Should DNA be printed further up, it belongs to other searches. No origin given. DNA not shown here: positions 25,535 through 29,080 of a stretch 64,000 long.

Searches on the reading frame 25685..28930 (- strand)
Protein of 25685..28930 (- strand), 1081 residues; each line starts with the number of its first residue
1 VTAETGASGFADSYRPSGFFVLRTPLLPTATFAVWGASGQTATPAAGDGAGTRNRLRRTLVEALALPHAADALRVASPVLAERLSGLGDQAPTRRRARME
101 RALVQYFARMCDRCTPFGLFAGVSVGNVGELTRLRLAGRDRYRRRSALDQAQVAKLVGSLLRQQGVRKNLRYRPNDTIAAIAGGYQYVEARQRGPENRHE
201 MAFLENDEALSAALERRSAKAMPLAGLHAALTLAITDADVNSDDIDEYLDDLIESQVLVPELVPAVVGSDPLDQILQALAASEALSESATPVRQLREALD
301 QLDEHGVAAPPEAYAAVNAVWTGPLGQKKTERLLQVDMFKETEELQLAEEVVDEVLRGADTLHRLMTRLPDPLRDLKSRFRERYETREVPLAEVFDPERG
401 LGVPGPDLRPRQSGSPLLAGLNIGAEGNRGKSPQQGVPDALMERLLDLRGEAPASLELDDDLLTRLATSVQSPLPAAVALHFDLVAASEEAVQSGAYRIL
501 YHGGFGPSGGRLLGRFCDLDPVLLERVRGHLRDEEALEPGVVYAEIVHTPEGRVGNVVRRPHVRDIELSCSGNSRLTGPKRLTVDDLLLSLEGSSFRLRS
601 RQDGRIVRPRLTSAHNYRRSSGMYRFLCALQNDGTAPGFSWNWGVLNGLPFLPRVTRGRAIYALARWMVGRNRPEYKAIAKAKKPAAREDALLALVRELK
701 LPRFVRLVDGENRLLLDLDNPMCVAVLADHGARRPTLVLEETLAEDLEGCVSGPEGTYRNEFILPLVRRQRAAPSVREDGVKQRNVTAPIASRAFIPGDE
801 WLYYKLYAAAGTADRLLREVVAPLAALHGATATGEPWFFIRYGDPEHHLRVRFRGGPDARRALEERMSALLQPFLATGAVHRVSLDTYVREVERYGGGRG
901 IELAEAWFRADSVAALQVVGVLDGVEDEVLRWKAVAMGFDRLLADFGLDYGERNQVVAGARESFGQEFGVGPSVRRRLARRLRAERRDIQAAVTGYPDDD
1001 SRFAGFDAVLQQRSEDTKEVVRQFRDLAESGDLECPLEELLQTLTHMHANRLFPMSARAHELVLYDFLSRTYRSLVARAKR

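Call 7: search_protein_families(library=pfam, proteins=[window:25685-28930:-], max_evalue=0.01)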
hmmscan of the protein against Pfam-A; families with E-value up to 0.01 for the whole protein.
window:25685-28930:- (1081 aa): 2 families
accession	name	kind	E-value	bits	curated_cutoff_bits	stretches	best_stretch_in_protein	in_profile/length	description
PF04738.18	Lant_dehydr_N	-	3.3e-144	481.9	28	1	67-727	3-649/649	Lantibiotic dehydratase, N terminus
PF14028.11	Lant_dehydr_C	-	3.8e-61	207.9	24.4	1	801-1072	1-255/255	Lantibiotic biosynthesis dehydratase C-term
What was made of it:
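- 25685..28930 (-): LanB dehydratase, 1081 aa. Pfam Lant_dehydr_N 3.3e-144 and Lant_dehydr_C 3.8e-61 (call 7).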

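Call 9: search_protein_families(library=ncbifam, proteins=[window:25685-28930:-], max_evalue=0.01)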
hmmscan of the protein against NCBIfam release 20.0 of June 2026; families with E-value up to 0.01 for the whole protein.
window:25685-28930:- (1081 aa): 1 family
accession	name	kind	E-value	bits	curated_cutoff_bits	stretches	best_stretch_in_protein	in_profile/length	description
TIGR03891.1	thiopep_ocin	subfamily_domain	2.9e-59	201.1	48.45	1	801-1072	1-263/263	thiopeptide-type bacteriocin biosynthesis protein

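Call 22: find_homologous_proteins(query=window:25685-28930:-, max_evalue=1e-30)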
Query window:25685-28930:- (1081 aa): 748 proteins with E <= 1e-30 among 8000 candidates; the best 120 are listed.
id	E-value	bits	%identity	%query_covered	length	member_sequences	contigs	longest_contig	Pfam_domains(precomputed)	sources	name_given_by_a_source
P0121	0.0e+0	1667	72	99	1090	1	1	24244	PF14028.12,PF04738.19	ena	-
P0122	0.0e+0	1645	70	100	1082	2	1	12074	PF14028.12,PF04738.19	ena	-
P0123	0.0e+0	1644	70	100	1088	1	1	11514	PF14028.12,PF04738.19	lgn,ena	-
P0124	0.0e+0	1638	71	99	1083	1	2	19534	PF14028.12,PF04738.19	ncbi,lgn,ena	-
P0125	0.0e+0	1634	70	100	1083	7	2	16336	PF14028.12,PF04738.19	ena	-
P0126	0.0e+0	1604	69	100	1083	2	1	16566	PF14028.12,PF04738.19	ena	-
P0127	0.0e+0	1594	68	100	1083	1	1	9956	PF14028.12,PF04738.19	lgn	-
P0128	0.0e+0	1537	71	91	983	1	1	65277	PF14028.12,PF04738.19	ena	-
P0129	0.0e+0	1531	66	100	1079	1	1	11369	PF14028.12,PF04738.19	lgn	-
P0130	0.0e+0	1517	65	99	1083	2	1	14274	PF14028.12,PF04738.19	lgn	-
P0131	0.0e+0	1508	65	99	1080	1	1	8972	PF14028.12,PF04738.19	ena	-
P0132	0.0e+0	1501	65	99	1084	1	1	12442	PF14028.12,PF04738.19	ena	-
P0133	0.0e+0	1499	64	99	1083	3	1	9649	PF14028.12,PF04738.19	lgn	-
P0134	0.0e+0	1496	64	99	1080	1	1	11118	PF14028.12,PF04738.19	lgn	-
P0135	0.0e+0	1492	67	97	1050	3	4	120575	PF14028.12,PF04738.19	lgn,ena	-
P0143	0.0e+0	1371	65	91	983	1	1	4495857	PF14028.12,PF04738.19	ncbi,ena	-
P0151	0.0e+0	1273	61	91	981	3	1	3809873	PF14028.12,PF04738.19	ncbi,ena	-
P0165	0.0e+0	1178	54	99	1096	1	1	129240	PF14028.12,PF04738.19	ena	-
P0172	0.0e+0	1125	58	83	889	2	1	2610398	PF14028.12,PF04738.19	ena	-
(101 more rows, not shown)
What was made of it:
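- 25685..28930 (-): Clade of homologues at 53–72% identity (call 22).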

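Call 23: find_encoding_contigs(protein=P0151, flank=10000, max_places=2)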
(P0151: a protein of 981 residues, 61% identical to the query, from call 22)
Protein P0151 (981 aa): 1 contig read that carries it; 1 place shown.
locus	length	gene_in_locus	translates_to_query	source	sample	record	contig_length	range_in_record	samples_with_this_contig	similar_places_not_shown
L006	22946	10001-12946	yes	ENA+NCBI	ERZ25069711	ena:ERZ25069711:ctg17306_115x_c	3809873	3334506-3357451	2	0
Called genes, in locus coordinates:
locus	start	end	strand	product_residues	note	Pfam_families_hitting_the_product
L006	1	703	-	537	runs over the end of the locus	PF14516:AAA_35 (faint)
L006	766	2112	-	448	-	PF12704:MacB_PCD, PF02687:FtsX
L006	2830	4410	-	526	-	PF09820:AAA-ATPase_like, PF08011:PDDEXK_9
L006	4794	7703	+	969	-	PF13620:CarboxypepD_reg, PF13715:CarbopepD_reg_2 (weak), PF00593:TonB_dep_Rec_b-barrel (weak), PF25183:OMP_b-brl_4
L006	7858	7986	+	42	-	-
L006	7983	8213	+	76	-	-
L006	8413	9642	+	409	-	PF05147:LANC_like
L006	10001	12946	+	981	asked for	PF04738:Lant_dehydr_N, PF14028:Lant_dehydr_C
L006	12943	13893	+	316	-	PF25919:BSH_CusB (faint)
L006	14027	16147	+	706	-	PF03412:Peptidase_C39, PF00664:ABC_membrane, PF00005:ABC_tran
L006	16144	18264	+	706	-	PF25919:BSH_CusB (weak)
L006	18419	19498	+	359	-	PF13191:AAA_16 (faint), PF13401:AAA_22 (weak)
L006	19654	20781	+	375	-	PF13191:AAA_16 (faint), PF13401:AAA_22 (weak)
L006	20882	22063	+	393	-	PF13191:AAA_16, PF00004:AAA (faint)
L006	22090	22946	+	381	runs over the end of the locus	PF13191:AAA_16, PF13401:AAA_22 (weak)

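Call 24: find_encoding_contigs(protein=P0121, flank=10000, max_places=2)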
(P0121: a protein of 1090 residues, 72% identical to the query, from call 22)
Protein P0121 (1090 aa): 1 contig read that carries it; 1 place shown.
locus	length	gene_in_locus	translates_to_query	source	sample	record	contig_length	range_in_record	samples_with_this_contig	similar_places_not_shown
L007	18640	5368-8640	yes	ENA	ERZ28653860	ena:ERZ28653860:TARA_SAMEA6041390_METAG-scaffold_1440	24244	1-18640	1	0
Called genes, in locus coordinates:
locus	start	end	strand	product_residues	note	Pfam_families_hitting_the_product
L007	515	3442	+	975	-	PF13620:CarboxypepD_reg, PF17210:SdrD_B (weak), PF00593:TonB_dep_Rec_b-barrel (weak), PF25183:OMP_b-brl_4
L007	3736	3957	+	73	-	-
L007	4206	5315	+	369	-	PF05147:LANC_like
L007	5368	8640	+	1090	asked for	PF04738:Lant_dehydr_N, PF14028:Lant_dehydr_C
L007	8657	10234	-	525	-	PF13401:AAA_22 (weak)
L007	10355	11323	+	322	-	-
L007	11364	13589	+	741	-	PF03412:Peptidase_C39, PF00664:ABC_membrane, PF00005:ABC_tran, PF02463:SMC_N (faint)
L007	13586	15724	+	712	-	-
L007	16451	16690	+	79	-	PF04014:MazE_antitoxin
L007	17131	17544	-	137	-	PF01850:PIN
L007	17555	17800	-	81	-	PF02604:PhdYeFM_antitox (weak)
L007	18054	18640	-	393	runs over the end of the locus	PF13173:AAA_14, PF13635:DUF4143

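Call 25: find_encoding_contigs(protein=P0143, flank=10000, max_places=2)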
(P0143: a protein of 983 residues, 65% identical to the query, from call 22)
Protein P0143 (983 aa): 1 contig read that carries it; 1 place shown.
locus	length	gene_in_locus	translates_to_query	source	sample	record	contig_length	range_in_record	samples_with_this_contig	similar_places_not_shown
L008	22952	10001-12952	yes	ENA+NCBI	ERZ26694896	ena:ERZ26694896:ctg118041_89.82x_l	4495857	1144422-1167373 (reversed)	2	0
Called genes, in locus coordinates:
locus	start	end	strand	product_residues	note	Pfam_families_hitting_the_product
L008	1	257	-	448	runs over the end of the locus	PF12704:MacB_PCD, PF02687:FtsX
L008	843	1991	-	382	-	PF13173:AAA_14, PF13635:DUF4143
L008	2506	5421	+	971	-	PF13620:CarboxypepD_reg, PF17210:SdrD_B (weak), PF25183:OMP_b-brl_4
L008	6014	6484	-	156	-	PF01695:IstB_IS21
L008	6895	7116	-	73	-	PF00872:Transposase_mut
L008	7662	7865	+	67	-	-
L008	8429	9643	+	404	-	PF05147:LANC_like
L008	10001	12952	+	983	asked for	PF04738:Lant_dehydr_N, PF14028:Lant_dehydr_C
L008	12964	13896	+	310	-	-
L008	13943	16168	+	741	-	PF03412:Peptidase_C39, PF00664:ABC_membrane, PF00005:ABC_tran, PF02463:SMC_N (faint)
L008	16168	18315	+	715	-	-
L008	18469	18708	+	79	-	PF04014:MazE_antitoxin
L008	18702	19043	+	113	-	PF02452:PemK_toxin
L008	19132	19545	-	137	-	PF01850:PIN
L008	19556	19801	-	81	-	PF02604:PhdYeFM_antitox (weak)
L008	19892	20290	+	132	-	PF04326:SLFN_AlbA_2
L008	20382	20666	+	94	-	-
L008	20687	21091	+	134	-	PF13749:HATPase_c_4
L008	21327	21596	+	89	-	-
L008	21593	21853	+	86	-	PF04014:MazE_antitoxin (weak)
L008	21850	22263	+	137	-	PF01850:PIN (faint), PF13470:PIN_3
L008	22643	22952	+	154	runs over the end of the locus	PF02604:PhdYeFM_antitox (weak)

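Call 30: find_related_loci(query=A1, collection=genome_contigs, flank=10000)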
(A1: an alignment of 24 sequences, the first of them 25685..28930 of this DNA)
Query A1 (1081 aa) in genome_contigs; peptide patterns used: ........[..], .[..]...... (x = any residue, [..] = any of these).
243 stretches matched a pattern; 235 encode a relative of the query (tblastn E <= 1e-3); the best 80 are kept; 80 distinct loci.
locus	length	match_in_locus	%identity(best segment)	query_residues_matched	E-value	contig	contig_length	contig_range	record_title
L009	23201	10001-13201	72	12-1081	0e+0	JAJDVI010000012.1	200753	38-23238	MAG: Acidobacteria bacterium isolate jk18x22bins.33 k141_316219, whole genome shotgun sequence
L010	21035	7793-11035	66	2-1081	0e+0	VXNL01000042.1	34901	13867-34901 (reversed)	MAG: Acidobacteria bacterium isolate SB0661_bin_8 NODE_1223_length_34901_cov_276.814441, whole genome shotgun sequence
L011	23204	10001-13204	63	9-1081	0e+0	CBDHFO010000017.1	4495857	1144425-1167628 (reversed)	MAG: Candidatus Marinacidobacterium sp. isolate 178a2059-1fcc-4348-b026-258adf563acb genome assembly, contig: contig_6,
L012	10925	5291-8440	62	10-1076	0e+0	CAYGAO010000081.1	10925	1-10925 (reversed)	MAG TPA_asm: uncultured Acidobacteriota bacterium isolate ERP110561_co1_40 genome assembly, contig: NODE_3814_length_109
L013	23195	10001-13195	58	12-1078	0e+0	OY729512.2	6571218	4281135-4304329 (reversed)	MAG: Thalassobaculaceae bacterium isolate a8bd7160-0c7c-4351-a665-cbf86186f35e genome assembly, chromosome: 1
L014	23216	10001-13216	55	14-1080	0e+0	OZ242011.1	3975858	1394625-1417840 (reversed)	MAG: Candidatus Marinacidobacterium sp. isolate 9dab93f2-0bd7-4437-a2b9-636a52ee9c7b genome assembly, chromosome: 1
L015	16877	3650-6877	39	14-1074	0e+0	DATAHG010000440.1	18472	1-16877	MAG TPA_asm: Thermoanaerobaculia bacterium isolate SMAG_U6849 k141_4531147, whole genome shotgun sequence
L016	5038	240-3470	39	10-1074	0e+0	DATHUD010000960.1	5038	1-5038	MAG TPA_asm: Thermoanaerobaculia bacterium isolate SMAG_U16097 k141_459813, whole genome shotgun sequence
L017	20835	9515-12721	39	19-1081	0e+0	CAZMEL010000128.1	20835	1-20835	MAG TPA_asm: uncultured Thermoanaerobaculia bacterium isolate binchicken_co237_100 genome assembly, contig: NODE_1244_le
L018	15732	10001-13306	40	6-1080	0e+0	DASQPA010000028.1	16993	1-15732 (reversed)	MAG TPA_asm: Thermoanaerobaculia bacterium isolate SMAG_U10817 k141_3090751, whole genome shotgun sequence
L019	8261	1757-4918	39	15-1079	0e+0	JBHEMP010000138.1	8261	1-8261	MAG: Candidatus Dormibacteria bacterium isolate S3_bin.41.orig S3_k141_1812515, whole genome shotgun sequence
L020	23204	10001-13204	39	14-1078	0e+0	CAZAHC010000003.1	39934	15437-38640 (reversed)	MAG TPA_asm: uncultured Fibrobacteraceae bacterium isolate binchicken_co65_483 genome assembly, contig: NODE_3895_length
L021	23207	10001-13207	39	14-1081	0e+0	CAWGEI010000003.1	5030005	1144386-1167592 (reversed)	MAG: uncultured Acidobacteriota bacterium isolate MFD01916.bin.2.105 genome assembly, contig: contig_3365, whole genome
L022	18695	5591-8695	39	16-1081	0e+0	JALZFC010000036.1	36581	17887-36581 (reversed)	MAG: Actinomycetota bacterium isolate NEG bin29 SC8818_NODE_61_length_36581_cov_6.071487, whole genome shotgun sequence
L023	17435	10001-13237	39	14-1081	0e+0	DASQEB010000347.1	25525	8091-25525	MAG TPA_asm: Thermoanaerobaculia bacterium isolate SMAG_U11742 k141_736310, whole genome shotgun sequence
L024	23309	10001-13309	37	5-1081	0e+0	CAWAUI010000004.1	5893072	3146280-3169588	MAG: Thermoanaerobaculaceae bacterium isolate MFD09730.bin.2.32 genome assembly, contig: contig_588, whole genome shotgu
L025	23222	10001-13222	39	14-1081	0e+0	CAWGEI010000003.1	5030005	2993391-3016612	MAG: uncultured Acidobacteriota bacterium isolate MFD01916.bin.2.105 genome assembly, contig: contig_3365, whole genome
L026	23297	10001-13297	38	14-1081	0e+0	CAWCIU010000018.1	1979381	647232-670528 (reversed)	MAG: uncultured Acidobacteriota bacterium isolate MFD04580.bin.1.152 genome assembly, contig: contig_8489, whole genome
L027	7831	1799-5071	38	14-1081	0e+0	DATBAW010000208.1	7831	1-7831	MAG TPA_asm: Thermoanaerobaculia bacterium isolate SMAG_U5742 k141_3385032, whole genome shotgun sequence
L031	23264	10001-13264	39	19-1081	0e+0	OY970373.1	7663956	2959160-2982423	MAG: uncultured Acidobacteriota bacterium isolate MFD09368.bin.c.1 genome assembly, chromosome: 1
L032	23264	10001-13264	39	14-1081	0e+0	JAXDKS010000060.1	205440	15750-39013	MAG: Acidobacteriota bacterium isolate BP_60 scaffold_2121419, whole genome shotgun sequence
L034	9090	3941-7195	39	14-1081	0e+0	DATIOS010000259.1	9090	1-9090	MAG TPA_asm: Thermoanaerobaculia bacterium isolate SMAG_U15830 k141_1258791, whole genome shotgun sequence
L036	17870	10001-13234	39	16-1081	0e+0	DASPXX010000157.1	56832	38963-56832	MAG TPA_asm: Thermoanaerobaculia bacterium isolate SMAG_U11578 k141_1571049, whole genome shotgun sequence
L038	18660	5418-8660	39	18-1081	0e+0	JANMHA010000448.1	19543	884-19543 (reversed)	MAG: Pirellula sp. isolate OTE_70_metabat_354 OTE_70_k141_3394853, whole genome shotgun sequence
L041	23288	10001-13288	38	14-1081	0e+0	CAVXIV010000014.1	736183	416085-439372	MAG: uncultured Acidobacteriota bacterium isolate MFD03066.bin.2.238 genome assembly, contig: contig_32907, whole genome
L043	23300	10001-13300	37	14-1081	0e+0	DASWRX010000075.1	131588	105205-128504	MAG TPA_asm: Thermoanaerobaculia bacterium isolate SMAG_U3534 k141_1013968, whole genome shotgun sequence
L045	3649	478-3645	38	3-1081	0e+0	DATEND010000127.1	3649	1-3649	MAG TPA_asm: Candidatus Eisenbacteria bacterium isolate SMAG_U8960 k141_1268941, whole genome shotgun sequence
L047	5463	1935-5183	39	11-1081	0e+0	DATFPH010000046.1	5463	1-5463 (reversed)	MAG TPA_asm: Thermoanaerobaculia bacterium isolate SMAG_U9298 k141_1968132, whole genome shotgun sequence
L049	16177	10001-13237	39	17-1081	0e+0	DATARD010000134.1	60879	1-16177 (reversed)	MAG TPA_asm: Thermoanaerobaculia bacterium isolate SMAG_U5484 k141_2626179, whole genome shotgun sequence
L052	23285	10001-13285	38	14-1081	0e+0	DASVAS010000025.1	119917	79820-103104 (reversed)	MAG TPA_asm: Thermoanaerobaculia bacterium isolate SMAG_U1959 k141_1857117, whole genome shotgun sequence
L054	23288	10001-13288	37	14-1081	0e+0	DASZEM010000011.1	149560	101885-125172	MAG TPA_asm: Thermoanaerobaculia bacterium isolate SMAG_U6494 k141_276674, whole genome shotgun sequence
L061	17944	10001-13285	39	8-1081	0e+0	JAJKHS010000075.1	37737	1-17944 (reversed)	MAG: Thermoanaerobaculum sp. isolate b48_HoplandSoilSeptJan k101_4016472, whole genome shotgun sequence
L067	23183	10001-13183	37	14-1081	1e-179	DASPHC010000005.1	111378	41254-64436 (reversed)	MAG TPA_asm: Thermoanaerobaculia bacterium isolate SMAG_U11946 k141_9335, whole genome shotgun sequence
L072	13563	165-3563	38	14-1081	3e-178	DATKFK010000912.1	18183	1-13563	MAG TPA_asm: Thermoanaerobaculia bacterium isolate SMAG_U14523 k141_2279880, whole genome shotgun sequence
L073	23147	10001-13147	38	5-1081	5e-177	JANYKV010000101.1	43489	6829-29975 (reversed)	MAG: Gemmatimonadetes bacterium isolate GL140_5_metabinner_5 GL140_5_k141_66313, whole genome shotgun sequence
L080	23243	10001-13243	39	14-1081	0e+0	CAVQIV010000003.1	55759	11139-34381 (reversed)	MAG: Thermoanaerobaculaceae bacterium isolate MFD10043.bin.2.76 genome assembly, contig: contig_24150, whole genome shot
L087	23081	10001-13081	39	67-1081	0e+0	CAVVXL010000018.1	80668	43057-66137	MAG: uncultured Acidobacteriota bacterium isolate MFD04580.bin.1.42 genome assembly, contig: contig_84748, whole genome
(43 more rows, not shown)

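Call 42: search_protein_families(library=pfam, proteins=[L007:515-3439:+], max_evalue=1)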
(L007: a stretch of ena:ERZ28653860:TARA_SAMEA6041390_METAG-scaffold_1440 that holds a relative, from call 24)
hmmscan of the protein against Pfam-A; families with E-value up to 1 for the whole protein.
L007:515-3439:+ (975 aa): 7 families
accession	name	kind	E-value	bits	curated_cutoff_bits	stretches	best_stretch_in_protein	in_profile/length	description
PF25183.1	OMP_b-brl_4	-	2.1e-32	112.9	30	2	321-817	153-631/838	Outer membrane beta barrel domain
PF13620.12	CarboxypepD_reg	-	2.3e-14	53.9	32.3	1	26-105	2-81/82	Carboxypeptidase regulatory-like domain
PF00593.30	TonB_dep_Rec_b-barrel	-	6.1e-06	26.8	27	1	362-636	41-264/436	TonB dependent receptor-like, beta-barrel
PF17210.9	SdrD_B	-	1.3e-05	25.8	29.7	1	36-80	22-66/112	SdrD B-like domain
PF13715.12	CarbopepD_reg_2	-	0.00017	22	32.2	1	32-108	7-79/88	CarboxypepD_reg-like domain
PF02369.22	Big_1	-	0.071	13.7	34.9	1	30-66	25-64/93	Bacterial Ig-like domain (group 1)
PF17802.7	SpaA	-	0.13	12.9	23.1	1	34-76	11-56/91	Prealbumin-like fold domain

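Call 44: find_homologous_proteins(query=L007:515-3439:+, max_evalue=1e-30)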
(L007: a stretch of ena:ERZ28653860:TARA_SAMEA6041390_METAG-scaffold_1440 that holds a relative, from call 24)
Query L007:515-3439:+ (975 aa): 2606 proteins with E <= 1e-30 among 8000 candidates; the best 120 are listed.
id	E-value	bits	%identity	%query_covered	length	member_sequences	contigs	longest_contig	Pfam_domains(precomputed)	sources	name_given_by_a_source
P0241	0.0e+0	2168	93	100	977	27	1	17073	PF25183.2,PF13620.13,PF00593.31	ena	-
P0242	0.0e+0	2098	91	100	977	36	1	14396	PF25183.2,PF13620.13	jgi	jgi:hypothetical protein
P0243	0.0e+0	1970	86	100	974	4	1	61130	PF25183.2,PF13620.13,PF00593.31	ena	-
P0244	0.0e+0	1964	86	100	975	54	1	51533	PF25183.2,PF13620.13,PF00593.31,PF17210.10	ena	-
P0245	0.0e+0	1904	83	100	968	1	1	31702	PF25183.2,PF13620.13,PF17210.10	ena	-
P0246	0.0e+0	1891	83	100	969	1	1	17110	PF25183.2,PF13620.13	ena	-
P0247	0.0e+0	1890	83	100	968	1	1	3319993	PF13715.13,PF25183.2,PF13620.13,PF17210.10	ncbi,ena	-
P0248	0.0e+0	1889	83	100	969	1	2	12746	PF25183.2,PF13620.13,PF17210.10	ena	-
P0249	0.0e+0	1888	83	100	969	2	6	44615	PF25183.2,PF13620.13,PF00593.31,PF17210.10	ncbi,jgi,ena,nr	ncbi:MAG: carboxypeptidase regulatory-like domain-containing protein [Acidobacteria bacterium]|nr:ca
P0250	0.0e+0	1884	83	100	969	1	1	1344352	PF25183.2,PF13620.13,PF00593.31,PF17210.10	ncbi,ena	-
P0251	0.0e+0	1882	83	100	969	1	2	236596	PF25183.2,PF13620.13,PF17210.10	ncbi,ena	-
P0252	0.0e+0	1881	82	100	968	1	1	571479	PF25183.2,PF13620.13,PF17210.10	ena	-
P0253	0.0e+0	1881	83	100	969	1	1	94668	PF25183.2,PF13620.13,PF17210.10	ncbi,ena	-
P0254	0.0e+0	1880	83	100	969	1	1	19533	PF25183.2,PF13620.13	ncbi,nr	ncbi:MAG: TonB-dependent receptor [Acidobacteria bacterium]|nr:TonB-dependent receptor [Acidobacteri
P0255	0.0e+0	1880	83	100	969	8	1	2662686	PF25183.2,PF13620.13,PF17210.10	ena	-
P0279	0.0e+0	1826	80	100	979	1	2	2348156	PF25183.2,PF13620.13,PF00593.31,PF17210.10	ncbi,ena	-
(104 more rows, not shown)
